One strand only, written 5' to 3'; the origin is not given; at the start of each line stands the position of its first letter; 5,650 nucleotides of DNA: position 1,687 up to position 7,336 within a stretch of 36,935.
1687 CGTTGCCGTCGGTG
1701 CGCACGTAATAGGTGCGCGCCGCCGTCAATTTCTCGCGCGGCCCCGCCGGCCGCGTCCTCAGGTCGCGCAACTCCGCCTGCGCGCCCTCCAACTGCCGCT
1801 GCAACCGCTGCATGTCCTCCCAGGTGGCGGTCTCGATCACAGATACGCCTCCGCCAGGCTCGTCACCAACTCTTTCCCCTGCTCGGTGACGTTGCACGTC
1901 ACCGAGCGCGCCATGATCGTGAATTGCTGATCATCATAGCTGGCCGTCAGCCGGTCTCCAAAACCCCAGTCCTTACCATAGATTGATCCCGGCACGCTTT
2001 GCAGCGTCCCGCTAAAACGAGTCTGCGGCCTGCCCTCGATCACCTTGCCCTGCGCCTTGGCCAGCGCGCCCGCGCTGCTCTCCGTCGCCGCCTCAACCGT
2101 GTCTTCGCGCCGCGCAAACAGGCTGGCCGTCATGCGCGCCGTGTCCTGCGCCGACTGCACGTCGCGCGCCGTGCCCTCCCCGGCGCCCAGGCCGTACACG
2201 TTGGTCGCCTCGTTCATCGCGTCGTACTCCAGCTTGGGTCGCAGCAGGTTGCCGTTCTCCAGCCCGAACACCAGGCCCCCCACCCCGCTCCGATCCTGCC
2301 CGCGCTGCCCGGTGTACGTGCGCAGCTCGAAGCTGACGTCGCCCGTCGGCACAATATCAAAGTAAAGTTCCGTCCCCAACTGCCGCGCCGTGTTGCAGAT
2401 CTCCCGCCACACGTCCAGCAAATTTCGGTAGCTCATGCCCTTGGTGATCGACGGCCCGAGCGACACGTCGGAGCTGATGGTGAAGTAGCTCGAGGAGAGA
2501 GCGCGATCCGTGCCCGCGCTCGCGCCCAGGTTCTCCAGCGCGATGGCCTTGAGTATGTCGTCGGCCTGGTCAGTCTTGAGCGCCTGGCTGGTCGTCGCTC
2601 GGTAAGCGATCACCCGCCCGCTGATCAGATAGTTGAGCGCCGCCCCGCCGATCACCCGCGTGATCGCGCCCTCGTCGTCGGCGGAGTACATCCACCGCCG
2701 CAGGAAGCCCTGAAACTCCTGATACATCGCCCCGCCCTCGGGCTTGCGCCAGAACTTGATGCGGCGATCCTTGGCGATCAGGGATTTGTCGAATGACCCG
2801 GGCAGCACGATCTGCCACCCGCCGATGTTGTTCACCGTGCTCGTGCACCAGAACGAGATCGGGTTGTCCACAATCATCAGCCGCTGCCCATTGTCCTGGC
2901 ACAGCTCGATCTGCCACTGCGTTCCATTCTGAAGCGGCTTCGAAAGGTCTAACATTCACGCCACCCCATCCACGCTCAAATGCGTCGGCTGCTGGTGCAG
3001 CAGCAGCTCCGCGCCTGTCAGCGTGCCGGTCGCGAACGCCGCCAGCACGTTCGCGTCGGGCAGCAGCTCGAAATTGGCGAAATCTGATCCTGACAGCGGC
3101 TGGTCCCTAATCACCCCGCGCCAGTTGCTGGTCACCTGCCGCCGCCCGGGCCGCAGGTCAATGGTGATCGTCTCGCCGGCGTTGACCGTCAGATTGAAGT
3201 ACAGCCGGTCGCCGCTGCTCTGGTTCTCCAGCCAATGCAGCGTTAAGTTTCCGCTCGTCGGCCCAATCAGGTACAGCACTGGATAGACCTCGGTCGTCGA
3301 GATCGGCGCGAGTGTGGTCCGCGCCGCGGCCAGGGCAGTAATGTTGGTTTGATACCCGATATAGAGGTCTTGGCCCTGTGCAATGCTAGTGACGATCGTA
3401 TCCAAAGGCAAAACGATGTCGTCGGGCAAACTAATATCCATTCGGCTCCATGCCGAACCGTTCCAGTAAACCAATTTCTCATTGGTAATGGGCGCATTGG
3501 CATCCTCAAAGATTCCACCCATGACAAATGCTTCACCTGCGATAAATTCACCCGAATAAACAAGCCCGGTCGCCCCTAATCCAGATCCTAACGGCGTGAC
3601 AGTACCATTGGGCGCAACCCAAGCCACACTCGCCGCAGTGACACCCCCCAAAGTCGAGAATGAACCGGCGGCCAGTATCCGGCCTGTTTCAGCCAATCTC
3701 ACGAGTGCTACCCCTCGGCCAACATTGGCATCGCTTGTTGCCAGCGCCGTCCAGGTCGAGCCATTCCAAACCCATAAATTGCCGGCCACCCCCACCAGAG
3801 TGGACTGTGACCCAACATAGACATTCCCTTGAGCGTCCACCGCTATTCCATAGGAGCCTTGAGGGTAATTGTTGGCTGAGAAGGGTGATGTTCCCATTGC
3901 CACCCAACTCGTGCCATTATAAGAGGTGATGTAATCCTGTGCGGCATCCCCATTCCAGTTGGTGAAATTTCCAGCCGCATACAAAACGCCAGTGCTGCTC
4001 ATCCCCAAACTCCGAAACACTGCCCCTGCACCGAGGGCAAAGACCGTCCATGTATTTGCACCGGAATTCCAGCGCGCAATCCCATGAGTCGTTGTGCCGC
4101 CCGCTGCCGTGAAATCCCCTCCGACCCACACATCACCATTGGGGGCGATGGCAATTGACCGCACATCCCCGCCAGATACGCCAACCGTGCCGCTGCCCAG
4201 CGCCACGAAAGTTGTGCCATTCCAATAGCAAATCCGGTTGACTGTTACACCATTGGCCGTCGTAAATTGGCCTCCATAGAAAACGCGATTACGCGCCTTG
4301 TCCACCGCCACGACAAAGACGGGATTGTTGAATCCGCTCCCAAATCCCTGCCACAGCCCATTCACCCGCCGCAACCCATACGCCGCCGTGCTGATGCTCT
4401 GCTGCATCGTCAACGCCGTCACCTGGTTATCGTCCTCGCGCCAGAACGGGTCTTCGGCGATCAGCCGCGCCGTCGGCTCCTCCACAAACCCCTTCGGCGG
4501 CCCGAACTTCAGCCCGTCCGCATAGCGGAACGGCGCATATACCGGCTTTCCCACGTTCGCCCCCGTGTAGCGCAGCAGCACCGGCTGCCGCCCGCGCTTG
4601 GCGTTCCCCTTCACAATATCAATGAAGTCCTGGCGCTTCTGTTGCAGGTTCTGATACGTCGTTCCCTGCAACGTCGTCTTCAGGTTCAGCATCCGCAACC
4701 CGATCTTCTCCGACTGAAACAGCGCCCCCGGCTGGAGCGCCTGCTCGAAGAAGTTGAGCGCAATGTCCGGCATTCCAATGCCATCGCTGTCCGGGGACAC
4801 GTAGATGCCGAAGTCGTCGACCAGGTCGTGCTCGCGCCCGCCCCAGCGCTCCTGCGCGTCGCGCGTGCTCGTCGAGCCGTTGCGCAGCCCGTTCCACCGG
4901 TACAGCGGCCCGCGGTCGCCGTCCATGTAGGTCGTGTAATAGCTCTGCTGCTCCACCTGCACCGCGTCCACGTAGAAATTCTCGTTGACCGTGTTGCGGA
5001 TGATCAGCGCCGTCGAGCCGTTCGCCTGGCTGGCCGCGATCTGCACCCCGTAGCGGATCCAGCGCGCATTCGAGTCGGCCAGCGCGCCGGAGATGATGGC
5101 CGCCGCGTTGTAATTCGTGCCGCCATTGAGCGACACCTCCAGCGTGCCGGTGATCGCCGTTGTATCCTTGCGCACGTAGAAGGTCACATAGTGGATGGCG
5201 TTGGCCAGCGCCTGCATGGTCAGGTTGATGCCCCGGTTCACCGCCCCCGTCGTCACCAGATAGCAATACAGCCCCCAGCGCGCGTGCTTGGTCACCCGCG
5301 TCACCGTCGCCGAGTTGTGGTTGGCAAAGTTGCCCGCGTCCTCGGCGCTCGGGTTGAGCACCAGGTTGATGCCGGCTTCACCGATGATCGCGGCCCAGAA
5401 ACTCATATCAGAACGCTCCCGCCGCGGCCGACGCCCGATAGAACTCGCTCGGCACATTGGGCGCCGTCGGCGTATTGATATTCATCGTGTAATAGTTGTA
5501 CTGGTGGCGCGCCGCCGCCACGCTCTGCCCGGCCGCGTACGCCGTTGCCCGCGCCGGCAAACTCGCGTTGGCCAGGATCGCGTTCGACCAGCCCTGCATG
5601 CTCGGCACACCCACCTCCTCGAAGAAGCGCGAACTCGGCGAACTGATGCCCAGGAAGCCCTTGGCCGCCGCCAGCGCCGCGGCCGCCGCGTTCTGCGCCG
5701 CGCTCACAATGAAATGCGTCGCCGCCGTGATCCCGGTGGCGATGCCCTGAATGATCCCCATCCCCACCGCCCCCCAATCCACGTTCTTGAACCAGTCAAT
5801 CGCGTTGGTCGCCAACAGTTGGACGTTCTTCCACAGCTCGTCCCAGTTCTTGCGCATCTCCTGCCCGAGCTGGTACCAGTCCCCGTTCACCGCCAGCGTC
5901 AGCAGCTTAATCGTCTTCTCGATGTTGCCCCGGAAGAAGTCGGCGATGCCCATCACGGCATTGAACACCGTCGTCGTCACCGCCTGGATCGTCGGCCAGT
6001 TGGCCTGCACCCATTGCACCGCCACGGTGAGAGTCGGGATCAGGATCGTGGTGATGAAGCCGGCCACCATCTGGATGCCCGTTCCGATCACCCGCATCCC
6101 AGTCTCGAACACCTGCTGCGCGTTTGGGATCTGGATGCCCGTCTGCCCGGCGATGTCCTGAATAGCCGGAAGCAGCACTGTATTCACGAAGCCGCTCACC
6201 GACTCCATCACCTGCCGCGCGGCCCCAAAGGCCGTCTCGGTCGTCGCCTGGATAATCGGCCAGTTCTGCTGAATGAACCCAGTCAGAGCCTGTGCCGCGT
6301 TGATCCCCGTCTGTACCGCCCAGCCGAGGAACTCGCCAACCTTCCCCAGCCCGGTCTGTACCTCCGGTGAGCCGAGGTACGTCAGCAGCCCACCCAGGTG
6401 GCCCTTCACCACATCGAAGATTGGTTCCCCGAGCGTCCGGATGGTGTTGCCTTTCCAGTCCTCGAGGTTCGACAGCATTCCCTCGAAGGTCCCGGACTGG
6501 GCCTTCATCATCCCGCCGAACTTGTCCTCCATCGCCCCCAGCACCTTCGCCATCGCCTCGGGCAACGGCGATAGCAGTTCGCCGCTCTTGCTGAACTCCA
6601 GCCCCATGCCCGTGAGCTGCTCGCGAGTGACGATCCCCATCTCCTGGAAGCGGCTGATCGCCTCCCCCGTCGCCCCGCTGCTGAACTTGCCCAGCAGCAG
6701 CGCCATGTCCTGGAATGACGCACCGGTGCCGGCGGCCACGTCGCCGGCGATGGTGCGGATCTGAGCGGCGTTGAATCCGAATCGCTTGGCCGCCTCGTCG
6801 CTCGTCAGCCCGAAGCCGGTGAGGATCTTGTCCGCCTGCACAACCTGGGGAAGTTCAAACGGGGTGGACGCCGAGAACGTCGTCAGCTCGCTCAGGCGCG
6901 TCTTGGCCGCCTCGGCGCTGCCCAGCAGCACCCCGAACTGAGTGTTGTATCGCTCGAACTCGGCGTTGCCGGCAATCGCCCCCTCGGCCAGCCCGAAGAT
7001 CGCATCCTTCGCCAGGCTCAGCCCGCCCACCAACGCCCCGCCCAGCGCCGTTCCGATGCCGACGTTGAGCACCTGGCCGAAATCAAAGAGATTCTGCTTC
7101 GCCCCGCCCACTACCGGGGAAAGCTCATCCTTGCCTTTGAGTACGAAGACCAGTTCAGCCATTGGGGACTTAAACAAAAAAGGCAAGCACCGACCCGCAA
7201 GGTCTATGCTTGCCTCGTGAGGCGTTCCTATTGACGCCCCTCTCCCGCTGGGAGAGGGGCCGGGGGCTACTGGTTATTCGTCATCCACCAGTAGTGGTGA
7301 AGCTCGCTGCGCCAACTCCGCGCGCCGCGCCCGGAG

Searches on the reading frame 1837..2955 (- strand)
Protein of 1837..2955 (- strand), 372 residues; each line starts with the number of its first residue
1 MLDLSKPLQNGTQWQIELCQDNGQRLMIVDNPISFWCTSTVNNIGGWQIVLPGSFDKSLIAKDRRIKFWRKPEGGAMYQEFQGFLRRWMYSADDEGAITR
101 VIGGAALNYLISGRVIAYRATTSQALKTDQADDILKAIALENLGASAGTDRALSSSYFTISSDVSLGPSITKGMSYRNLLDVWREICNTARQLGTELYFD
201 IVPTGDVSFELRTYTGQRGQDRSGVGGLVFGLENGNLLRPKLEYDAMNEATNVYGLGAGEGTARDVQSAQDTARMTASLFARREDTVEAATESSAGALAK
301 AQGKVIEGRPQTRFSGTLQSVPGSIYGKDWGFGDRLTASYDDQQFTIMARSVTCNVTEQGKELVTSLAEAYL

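Call 8: search_protein_families(library=phrogs, proteins=[window:1837-2955:-], max_evalue=0.01)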
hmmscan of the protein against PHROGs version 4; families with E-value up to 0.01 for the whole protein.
window:1837-2955:- (372 aa): 3 families
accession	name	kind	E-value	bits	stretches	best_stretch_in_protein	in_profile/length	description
phrog_538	-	tail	1e-22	81.6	1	15-346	30-352/684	minor tail protein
phrog_30994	-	tail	7.1e-10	38.7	1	42-358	36-354/668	minor tail protein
phrog_110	-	tail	0.00073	18.7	0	268-361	446-543/678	minor tail protein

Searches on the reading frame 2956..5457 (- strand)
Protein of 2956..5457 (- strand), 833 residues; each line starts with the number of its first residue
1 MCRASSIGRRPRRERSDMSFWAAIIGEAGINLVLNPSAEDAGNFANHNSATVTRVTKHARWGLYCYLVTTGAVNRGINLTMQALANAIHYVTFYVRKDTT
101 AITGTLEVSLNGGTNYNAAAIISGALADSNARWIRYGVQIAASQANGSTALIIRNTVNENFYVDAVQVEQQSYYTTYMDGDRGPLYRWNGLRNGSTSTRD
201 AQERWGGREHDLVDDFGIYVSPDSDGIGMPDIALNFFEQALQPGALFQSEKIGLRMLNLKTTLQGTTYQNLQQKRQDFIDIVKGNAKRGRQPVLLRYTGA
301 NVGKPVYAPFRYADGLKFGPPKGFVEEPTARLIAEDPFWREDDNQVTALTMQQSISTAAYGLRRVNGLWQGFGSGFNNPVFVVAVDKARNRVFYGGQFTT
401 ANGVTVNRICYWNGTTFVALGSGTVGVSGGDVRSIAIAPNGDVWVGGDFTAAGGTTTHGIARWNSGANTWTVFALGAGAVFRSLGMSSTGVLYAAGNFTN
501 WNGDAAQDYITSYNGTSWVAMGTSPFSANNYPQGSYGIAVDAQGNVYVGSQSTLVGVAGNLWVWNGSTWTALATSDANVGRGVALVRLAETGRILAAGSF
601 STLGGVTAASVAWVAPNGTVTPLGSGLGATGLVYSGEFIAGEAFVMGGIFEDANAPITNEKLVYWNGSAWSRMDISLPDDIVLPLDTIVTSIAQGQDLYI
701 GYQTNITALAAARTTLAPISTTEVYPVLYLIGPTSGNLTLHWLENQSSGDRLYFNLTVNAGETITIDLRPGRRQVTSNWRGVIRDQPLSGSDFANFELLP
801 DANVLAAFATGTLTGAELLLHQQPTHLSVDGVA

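Call 8: search_protein_families(library=phrogs, proteins=[window:2956-5457:-], max_evalue=0.01)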
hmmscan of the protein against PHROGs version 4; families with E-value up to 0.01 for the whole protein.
window:2956-5457:- (833 aa): 1 family
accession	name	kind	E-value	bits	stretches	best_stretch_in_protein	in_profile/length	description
phrog_106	-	tail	2.4e-11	44.4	1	157-789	6-277/329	minor tail protein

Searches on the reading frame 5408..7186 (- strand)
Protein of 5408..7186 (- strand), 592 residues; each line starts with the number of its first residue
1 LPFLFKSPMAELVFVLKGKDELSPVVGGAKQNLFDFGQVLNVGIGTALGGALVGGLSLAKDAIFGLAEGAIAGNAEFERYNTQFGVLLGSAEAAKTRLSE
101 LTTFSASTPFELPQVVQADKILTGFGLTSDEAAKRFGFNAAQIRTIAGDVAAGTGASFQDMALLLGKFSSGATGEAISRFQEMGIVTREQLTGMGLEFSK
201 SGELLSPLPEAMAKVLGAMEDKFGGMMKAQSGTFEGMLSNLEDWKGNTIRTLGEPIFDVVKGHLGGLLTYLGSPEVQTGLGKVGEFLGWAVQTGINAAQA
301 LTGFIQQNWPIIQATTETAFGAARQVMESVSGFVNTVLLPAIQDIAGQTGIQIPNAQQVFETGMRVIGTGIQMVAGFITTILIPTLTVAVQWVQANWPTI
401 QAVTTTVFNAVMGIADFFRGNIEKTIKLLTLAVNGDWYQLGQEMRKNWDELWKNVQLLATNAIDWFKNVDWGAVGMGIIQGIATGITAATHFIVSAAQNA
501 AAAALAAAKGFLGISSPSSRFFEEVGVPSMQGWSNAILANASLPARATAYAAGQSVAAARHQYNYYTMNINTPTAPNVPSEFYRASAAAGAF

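Call 8: search_protein_families(library=phrogs, proteins=[window:5408-7186:-], max_evalue=0.01)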
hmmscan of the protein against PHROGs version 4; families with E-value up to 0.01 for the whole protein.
window:5408-7186:- (592 aa): 14 families
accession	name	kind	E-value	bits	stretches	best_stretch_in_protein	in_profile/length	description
phrog_58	-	tail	9.2e-24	84.9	1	47-570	307-1018/1544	tail length tape measure protein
phrog_9959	-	tail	4.5e-13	48.7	1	59-266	60-268/1708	tail length tape measure protein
phrog_1686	-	tail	4.2e-11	42.4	2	454-539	1031-1118/1224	tail length tape measure protein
phrog_5493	-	tail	6.1e-11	42.4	1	365-562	839-1033/1102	tail length tape measure protein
phrog_5062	-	tail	2.6e-09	37.5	1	62-265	153-344/753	tail length tape measure protein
phrog_26804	-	unknown function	4.1e-09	35.7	1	53-261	126-322/1066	-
phrog_4372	-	tail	4.7e-09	35.2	1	312-547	1115-1352/1681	tail length tape measure protein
phrog_1272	-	tail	6.4e-08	31.8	1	210-467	721-909/1606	tail length tape measure protein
phrog_33570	-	unknown function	1.1e-06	28.5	1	52-261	242-446/686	-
phrog_12798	-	tail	1.1e-06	28.1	1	62-414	56-380/1031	tail length tape measure protein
phrog_1204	-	tail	6.5e-06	25.3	1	471-555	1291-1375/1483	tail protein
phrog_167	-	tail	7e-05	21.7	1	144-510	408-715/1555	tail length tape measure protein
phrog_5218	-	unknown function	0.0002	20.5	1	474-541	1347-1414/1599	-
phrog_17321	-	unknown function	0.00044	18.7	1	468-544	1324-1400/1484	-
